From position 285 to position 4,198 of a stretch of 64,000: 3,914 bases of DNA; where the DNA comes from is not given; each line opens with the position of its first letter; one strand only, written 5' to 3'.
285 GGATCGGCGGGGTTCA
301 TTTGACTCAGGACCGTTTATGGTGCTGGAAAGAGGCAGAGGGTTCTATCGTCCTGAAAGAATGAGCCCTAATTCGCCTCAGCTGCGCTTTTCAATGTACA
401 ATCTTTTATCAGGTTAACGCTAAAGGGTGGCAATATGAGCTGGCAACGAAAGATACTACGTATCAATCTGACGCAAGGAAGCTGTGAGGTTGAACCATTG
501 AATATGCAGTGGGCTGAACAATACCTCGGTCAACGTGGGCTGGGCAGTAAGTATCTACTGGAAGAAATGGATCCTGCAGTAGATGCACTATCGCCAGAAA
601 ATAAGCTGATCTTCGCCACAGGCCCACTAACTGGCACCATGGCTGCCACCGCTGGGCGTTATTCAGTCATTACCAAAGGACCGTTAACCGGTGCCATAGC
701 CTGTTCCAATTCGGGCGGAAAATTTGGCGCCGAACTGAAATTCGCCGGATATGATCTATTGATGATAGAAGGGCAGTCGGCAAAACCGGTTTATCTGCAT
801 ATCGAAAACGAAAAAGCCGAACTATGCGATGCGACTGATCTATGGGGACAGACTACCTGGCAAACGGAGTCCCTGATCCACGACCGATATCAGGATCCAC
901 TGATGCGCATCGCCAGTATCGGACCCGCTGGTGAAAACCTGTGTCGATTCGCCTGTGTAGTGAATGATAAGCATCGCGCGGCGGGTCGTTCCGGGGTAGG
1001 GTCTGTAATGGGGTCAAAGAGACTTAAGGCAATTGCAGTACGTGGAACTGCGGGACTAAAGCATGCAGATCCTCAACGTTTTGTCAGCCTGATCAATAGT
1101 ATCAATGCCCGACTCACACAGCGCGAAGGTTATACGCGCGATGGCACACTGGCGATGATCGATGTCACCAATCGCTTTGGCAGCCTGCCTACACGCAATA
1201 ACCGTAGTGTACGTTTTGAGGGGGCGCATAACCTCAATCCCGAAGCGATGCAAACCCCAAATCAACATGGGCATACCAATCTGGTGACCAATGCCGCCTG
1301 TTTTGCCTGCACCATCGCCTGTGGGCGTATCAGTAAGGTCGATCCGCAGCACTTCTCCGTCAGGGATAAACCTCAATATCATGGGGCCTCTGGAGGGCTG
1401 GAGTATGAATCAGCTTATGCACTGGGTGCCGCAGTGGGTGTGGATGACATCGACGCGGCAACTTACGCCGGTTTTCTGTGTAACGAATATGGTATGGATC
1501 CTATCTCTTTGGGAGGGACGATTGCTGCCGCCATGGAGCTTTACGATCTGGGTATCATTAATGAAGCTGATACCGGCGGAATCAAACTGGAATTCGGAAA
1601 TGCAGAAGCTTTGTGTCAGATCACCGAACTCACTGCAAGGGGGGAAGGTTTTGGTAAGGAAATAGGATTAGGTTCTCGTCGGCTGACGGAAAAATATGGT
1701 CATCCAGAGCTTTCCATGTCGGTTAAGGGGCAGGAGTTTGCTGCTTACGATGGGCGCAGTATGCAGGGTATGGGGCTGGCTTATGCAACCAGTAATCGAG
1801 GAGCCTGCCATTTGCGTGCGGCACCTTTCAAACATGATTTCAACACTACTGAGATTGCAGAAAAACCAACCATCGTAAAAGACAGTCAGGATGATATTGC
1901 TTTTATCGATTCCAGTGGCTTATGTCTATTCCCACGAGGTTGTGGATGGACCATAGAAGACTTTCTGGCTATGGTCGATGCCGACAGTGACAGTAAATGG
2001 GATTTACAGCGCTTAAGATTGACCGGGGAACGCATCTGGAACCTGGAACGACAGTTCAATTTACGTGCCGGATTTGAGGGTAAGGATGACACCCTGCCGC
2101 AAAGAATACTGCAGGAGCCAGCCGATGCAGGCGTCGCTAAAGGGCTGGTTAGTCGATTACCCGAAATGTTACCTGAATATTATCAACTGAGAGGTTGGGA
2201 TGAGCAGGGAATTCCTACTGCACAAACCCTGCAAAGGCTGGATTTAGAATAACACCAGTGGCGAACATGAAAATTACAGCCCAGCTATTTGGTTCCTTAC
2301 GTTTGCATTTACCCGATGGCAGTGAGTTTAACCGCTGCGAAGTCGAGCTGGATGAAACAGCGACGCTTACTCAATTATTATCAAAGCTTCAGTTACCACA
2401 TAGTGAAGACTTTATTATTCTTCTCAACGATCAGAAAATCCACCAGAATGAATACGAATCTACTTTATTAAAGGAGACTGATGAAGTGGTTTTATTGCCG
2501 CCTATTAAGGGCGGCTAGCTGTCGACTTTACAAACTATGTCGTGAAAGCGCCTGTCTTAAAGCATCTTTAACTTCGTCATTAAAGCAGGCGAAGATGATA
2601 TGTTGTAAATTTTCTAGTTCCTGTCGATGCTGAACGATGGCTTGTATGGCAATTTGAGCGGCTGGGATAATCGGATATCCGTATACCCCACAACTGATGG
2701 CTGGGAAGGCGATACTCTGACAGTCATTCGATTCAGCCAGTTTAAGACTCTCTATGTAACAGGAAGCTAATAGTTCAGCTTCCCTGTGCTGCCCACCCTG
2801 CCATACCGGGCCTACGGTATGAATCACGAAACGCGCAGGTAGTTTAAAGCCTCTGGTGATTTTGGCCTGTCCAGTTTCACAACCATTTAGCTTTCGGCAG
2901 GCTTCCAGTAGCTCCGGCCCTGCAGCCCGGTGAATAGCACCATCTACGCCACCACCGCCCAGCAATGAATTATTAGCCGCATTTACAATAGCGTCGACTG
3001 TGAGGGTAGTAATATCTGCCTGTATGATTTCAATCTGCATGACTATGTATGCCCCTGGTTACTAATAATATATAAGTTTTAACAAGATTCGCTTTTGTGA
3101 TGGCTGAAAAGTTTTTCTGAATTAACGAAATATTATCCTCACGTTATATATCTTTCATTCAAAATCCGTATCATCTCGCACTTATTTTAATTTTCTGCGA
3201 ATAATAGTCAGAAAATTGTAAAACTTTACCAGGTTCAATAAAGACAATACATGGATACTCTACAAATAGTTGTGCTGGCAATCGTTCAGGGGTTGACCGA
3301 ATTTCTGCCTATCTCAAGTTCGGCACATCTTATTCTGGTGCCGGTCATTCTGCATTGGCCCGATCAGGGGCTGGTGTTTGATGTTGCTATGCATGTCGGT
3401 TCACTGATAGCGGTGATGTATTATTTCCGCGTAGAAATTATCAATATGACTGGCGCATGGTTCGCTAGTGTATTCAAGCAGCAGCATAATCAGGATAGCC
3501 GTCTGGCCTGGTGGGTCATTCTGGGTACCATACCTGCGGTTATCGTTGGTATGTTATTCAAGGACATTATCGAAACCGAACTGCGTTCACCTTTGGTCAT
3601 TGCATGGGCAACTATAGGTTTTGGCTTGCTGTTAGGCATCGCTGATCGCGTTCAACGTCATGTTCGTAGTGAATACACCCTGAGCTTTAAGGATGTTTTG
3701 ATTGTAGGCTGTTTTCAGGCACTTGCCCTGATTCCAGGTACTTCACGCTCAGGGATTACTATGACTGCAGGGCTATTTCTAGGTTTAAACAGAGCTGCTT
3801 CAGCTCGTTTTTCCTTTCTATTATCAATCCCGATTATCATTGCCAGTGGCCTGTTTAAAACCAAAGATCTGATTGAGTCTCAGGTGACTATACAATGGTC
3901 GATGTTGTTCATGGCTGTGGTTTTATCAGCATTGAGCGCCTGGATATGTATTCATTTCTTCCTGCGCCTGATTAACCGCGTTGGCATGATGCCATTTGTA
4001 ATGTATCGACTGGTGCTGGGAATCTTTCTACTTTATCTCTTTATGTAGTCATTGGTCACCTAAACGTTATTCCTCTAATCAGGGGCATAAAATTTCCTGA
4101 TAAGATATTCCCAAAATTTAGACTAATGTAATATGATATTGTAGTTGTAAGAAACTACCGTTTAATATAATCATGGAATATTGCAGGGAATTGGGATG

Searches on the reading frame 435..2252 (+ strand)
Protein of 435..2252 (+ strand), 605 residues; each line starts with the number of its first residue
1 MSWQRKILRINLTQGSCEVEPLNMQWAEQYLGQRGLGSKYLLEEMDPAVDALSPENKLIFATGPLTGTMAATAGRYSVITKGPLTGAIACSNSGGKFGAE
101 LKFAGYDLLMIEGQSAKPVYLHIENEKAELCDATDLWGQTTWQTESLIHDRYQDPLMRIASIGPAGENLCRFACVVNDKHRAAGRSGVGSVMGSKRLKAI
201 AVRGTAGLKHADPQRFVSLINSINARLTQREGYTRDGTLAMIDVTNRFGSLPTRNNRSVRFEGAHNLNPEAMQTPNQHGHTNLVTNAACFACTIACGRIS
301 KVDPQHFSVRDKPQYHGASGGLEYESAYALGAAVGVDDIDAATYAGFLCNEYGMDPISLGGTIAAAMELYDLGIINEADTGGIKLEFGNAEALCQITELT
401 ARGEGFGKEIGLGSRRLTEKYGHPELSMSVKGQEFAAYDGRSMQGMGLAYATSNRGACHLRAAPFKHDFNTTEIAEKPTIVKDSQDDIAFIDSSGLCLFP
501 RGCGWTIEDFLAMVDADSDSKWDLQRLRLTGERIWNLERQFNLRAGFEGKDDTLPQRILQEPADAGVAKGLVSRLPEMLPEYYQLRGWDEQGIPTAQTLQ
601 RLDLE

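Call 46: search_protein_families(library=pfam, proteins=[window:435-2252:+], max_evalue=0.00001)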
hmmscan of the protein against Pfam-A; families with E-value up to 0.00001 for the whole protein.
window:435-2252:+ (605 aa): 2 families
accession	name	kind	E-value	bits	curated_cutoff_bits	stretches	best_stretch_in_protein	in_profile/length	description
PF01314.23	AFOR_C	-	6.8e-124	414.3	27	1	226-604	13-385/385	Aldehyde ferredoxin oxidoreductase, domains 2 & 3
PF02730.20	AFOR_N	-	2.4e-83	279.2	29.8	1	6-205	2-199/199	Aldehyde ferredoxin oxidoreductase, N-terminal domain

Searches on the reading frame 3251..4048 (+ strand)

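Call 46: search_protein_families(library=pfam, proteins=[window:3251-4048:+], max_evalue=0.00001)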
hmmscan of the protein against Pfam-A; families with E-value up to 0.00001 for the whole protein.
window:3251-4048:+ (265 aa): 1 family
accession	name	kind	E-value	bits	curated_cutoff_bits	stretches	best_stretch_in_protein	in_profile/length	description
PF02673.24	BacA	-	1.3e-83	281.1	33.4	1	7-259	2-257/257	Bacitracin resistance protein BacA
